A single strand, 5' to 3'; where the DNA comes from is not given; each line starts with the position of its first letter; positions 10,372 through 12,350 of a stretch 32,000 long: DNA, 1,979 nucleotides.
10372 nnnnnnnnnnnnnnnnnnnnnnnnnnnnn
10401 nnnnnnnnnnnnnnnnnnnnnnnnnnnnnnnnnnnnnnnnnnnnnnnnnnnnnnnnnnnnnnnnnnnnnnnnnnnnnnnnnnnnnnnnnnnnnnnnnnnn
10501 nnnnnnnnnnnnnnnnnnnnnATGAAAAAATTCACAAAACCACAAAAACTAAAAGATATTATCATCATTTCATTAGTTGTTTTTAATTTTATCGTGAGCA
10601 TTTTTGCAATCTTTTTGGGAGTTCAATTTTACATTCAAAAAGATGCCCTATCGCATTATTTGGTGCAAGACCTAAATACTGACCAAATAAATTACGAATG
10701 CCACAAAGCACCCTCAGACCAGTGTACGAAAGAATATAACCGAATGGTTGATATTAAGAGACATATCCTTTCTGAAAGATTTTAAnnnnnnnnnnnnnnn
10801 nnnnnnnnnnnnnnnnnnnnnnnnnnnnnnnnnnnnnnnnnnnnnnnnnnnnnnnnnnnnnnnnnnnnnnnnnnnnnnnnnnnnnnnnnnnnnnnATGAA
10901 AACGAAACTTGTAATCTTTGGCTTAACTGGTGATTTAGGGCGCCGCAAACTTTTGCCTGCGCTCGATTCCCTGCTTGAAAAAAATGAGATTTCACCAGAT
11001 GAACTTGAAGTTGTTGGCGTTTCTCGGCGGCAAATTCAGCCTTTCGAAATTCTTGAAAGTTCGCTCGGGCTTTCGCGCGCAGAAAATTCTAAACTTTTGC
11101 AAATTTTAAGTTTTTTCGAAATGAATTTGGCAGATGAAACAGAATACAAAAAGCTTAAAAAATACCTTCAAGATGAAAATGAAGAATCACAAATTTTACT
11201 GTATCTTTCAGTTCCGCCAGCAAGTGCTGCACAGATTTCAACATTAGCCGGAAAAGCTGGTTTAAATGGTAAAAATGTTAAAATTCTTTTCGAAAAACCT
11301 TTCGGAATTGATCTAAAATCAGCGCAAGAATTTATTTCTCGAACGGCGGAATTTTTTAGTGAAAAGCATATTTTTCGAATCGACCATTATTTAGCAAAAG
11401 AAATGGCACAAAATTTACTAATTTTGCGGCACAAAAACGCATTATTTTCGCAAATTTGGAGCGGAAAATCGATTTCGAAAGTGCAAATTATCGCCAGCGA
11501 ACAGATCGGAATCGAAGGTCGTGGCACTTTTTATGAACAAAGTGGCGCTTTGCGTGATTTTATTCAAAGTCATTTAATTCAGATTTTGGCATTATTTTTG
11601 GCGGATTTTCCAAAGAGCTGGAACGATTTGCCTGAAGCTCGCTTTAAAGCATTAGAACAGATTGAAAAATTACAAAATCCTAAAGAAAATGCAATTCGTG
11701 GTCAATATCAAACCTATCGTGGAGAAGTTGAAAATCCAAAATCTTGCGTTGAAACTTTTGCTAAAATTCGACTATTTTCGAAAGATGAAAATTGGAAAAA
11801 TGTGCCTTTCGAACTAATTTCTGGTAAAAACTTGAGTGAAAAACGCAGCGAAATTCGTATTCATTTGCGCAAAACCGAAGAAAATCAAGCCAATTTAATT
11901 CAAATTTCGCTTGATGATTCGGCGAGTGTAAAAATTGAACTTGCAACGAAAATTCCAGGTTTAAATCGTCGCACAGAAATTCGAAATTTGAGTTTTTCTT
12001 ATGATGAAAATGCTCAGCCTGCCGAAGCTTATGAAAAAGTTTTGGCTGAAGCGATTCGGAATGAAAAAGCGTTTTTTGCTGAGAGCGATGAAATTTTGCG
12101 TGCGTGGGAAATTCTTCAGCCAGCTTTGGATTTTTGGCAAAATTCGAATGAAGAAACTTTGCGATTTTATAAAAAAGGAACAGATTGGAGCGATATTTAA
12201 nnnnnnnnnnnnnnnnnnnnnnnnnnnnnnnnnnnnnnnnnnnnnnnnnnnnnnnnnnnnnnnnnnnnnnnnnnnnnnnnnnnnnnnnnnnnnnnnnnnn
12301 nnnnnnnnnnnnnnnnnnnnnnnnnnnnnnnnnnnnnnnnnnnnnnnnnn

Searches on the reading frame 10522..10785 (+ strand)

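Call 9: search_protein_families(library=pfam, proteins=[window:10522-10785:+], max_evalue=0.001)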
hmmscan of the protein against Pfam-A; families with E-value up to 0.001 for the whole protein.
window:10522-10785:+ (87 aa): 1 family
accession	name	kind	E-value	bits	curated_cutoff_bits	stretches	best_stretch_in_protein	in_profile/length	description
PF11337.13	DUF3139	-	0.00042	21.3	27.3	1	11-62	4-59/83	Protein of unknown function (DUF3139)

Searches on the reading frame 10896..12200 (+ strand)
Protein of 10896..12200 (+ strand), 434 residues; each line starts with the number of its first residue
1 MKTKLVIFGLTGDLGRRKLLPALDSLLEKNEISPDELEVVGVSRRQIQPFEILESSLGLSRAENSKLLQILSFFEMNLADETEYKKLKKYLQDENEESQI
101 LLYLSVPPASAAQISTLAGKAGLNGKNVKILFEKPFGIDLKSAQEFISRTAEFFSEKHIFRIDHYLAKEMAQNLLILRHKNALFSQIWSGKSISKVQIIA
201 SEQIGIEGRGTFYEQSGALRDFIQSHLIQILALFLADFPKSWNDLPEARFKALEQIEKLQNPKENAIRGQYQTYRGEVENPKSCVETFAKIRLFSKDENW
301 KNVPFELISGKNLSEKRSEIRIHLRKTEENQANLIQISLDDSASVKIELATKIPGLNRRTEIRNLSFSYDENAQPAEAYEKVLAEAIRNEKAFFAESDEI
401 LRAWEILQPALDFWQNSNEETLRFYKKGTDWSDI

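Call 9: search_protein_families(library=pfam, proteins=[window:10896-12200:+], max_evalue=0.001)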
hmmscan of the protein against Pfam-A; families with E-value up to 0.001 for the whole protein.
window:10896-12200:+ (434 aa): 2 families
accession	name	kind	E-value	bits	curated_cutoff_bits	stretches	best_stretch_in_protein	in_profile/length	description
PF02781.21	G6PD_C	-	5.5e-61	206.6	27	1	175-429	1-278/296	Glucose-6-phosphate dehydrogenase, C-terminal domain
PF00479.28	G6PD_N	-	1e-38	134.2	22.1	1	6-173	1-183/183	Glucose-6-phosphate dehydrogenase, NAD binding domain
